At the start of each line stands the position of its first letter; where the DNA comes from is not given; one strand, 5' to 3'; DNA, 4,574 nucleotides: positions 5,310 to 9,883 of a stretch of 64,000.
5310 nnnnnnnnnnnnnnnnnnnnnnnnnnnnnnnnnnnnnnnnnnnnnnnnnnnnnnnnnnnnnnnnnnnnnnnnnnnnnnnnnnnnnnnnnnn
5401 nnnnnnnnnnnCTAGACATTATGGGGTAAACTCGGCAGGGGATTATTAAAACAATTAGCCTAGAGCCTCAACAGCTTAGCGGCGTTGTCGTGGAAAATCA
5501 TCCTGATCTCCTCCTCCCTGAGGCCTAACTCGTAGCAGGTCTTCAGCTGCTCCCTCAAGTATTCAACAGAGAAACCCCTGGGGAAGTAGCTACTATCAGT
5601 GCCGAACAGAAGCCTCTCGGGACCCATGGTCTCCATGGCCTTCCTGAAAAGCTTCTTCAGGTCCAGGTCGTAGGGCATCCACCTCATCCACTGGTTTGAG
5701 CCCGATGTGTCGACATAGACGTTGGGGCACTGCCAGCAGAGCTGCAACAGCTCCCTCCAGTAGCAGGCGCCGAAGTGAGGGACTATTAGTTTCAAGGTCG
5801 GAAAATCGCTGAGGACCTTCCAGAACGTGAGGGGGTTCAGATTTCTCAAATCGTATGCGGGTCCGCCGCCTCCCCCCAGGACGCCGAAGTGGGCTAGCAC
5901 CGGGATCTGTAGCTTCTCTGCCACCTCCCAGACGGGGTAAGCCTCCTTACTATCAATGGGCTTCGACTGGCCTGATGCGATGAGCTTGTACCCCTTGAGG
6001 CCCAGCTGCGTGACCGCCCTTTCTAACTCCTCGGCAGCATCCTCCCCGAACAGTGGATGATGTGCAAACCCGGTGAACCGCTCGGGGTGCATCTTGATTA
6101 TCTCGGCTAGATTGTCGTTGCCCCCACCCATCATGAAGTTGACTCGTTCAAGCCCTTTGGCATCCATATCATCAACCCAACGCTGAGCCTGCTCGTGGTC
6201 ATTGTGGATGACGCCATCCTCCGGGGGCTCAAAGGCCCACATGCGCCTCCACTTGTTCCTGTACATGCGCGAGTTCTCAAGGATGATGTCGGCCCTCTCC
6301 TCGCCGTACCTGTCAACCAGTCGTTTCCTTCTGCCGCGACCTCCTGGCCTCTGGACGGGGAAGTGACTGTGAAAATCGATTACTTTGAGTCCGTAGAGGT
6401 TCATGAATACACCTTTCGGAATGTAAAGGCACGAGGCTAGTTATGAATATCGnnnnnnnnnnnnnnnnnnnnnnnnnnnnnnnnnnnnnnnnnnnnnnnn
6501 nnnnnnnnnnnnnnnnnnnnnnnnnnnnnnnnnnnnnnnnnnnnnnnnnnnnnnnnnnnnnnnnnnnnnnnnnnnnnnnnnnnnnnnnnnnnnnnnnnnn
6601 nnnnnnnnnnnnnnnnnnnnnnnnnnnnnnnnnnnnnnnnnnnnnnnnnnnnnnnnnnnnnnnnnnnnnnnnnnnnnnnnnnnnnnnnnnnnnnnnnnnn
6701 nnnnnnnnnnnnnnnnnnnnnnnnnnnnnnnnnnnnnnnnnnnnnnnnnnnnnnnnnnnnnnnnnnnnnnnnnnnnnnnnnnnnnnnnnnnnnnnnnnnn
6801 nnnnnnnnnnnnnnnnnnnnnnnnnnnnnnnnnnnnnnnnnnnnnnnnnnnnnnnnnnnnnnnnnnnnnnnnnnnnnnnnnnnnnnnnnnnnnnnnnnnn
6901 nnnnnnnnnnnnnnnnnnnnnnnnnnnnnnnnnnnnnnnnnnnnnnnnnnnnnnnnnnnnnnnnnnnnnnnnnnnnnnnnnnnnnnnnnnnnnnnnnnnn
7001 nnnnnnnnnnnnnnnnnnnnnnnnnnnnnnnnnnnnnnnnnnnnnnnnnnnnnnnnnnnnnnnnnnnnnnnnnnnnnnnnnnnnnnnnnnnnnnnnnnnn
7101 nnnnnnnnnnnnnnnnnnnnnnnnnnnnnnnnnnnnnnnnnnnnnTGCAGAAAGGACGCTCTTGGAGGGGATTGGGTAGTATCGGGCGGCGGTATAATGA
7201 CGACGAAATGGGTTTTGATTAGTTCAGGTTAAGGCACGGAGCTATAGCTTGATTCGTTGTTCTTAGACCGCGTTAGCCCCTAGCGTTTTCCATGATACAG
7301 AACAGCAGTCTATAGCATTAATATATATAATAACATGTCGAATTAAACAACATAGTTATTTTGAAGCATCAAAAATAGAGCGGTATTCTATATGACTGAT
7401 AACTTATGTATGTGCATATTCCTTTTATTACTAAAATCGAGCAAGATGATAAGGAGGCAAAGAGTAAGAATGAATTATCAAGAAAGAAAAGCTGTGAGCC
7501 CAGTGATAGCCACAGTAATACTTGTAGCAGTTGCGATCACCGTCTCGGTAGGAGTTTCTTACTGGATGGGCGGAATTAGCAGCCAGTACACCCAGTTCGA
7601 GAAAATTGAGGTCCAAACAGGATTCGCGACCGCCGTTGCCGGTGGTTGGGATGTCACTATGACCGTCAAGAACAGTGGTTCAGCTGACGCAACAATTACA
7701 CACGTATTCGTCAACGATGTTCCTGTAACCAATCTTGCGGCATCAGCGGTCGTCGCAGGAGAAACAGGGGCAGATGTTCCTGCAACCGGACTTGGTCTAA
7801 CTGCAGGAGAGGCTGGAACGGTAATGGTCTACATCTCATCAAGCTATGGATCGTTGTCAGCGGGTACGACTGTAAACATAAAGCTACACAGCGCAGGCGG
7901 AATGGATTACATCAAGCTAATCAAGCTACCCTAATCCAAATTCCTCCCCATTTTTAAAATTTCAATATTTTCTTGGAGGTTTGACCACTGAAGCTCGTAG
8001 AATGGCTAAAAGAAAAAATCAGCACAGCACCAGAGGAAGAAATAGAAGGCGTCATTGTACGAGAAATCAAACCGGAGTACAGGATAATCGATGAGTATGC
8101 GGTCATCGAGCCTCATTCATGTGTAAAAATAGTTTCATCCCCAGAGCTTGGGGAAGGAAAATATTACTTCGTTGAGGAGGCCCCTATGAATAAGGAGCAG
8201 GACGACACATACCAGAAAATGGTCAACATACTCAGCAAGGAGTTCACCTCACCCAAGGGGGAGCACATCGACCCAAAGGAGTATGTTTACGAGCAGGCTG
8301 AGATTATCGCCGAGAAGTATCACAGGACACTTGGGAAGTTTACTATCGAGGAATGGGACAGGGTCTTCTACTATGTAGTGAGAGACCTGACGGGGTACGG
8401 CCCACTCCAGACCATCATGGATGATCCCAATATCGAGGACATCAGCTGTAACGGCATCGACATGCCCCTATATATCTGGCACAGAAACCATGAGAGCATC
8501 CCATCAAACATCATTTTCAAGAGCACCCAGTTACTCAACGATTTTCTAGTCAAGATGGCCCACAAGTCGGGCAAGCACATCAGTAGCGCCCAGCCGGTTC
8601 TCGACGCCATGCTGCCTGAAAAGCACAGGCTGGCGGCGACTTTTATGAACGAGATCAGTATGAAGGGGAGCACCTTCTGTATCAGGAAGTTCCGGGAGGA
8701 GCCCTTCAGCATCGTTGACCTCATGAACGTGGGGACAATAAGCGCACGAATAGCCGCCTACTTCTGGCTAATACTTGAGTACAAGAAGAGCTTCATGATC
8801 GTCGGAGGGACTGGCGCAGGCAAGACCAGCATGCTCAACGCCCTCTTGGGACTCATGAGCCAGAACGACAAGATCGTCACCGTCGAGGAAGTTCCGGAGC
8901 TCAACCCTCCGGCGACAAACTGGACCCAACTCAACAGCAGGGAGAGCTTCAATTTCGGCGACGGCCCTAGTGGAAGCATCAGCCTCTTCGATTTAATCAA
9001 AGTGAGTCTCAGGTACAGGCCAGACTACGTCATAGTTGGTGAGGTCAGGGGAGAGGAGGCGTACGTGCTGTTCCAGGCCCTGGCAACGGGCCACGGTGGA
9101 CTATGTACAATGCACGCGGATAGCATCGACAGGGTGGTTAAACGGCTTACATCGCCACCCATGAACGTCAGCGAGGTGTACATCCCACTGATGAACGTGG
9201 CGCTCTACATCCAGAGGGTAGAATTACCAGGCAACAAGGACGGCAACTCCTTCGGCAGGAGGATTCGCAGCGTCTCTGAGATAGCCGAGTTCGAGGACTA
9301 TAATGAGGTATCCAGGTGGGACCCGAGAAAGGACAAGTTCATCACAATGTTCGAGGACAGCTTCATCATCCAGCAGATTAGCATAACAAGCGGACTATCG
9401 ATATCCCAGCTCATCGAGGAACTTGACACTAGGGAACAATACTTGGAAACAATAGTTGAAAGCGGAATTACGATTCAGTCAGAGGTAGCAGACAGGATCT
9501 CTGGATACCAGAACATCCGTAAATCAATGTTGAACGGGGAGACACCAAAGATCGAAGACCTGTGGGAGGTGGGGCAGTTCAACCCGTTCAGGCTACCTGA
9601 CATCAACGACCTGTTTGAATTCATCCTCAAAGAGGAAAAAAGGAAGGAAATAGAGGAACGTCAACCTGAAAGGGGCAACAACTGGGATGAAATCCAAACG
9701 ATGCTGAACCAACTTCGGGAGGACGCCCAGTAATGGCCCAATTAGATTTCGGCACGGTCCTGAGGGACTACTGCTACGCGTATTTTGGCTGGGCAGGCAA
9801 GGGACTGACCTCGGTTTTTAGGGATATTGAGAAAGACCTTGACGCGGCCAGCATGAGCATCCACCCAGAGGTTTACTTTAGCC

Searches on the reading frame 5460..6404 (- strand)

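Call 59: search_protein_families(library=pfam, proteins=[window:5460-6404:-], max_evalue=0.00001)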
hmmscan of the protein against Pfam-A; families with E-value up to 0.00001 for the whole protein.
window:5460-6404:- (314 aa): 1 family
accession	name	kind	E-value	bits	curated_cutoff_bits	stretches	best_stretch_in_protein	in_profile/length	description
PF04909.20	Amidohydro_2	-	1.9e-44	153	26.4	1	9-314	1-289/289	Amidohydrolase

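Call 87: search_protein_families(library=ncbifam, proteins=[window:5460-6404:-], max_evalue=1e-8)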
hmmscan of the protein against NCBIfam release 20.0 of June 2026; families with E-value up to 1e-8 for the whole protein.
window:5460-6404:- (314 aa): 0 families

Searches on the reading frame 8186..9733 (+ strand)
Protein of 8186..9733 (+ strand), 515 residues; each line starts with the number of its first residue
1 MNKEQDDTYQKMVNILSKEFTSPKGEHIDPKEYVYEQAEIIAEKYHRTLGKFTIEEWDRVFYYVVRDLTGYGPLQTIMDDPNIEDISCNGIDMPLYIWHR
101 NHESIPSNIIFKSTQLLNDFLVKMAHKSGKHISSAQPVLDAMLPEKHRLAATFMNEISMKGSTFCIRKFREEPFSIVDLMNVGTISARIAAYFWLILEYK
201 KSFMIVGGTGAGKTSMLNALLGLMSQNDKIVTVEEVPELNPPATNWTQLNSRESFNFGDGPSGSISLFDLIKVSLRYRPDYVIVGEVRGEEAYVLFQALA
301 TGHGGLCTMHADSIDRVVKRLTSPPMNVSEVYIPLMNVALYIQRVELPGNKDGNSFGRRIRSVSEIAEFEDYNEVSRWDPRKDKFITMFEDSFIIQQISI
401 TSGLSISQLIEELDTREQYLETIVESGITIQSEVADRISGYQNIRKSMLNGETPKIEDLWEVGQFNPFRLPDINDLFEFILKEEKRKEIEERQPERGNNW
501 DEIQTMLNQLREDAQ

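Call 59: search_protein_families(library=pfam, proteins=[window:8186-9733:+], max_evalue=0.00001)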
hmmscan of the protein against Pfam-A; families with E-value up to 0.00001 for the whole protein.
window:8186-9733:+ (515 aa): 1 family
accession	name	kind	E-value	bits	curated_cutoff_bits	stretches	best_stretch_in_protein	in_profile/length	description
PF00437.27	T2SSE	-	4.3e-31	108.3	24.9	1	111-327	40-261/370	Type II/IV secretion system protein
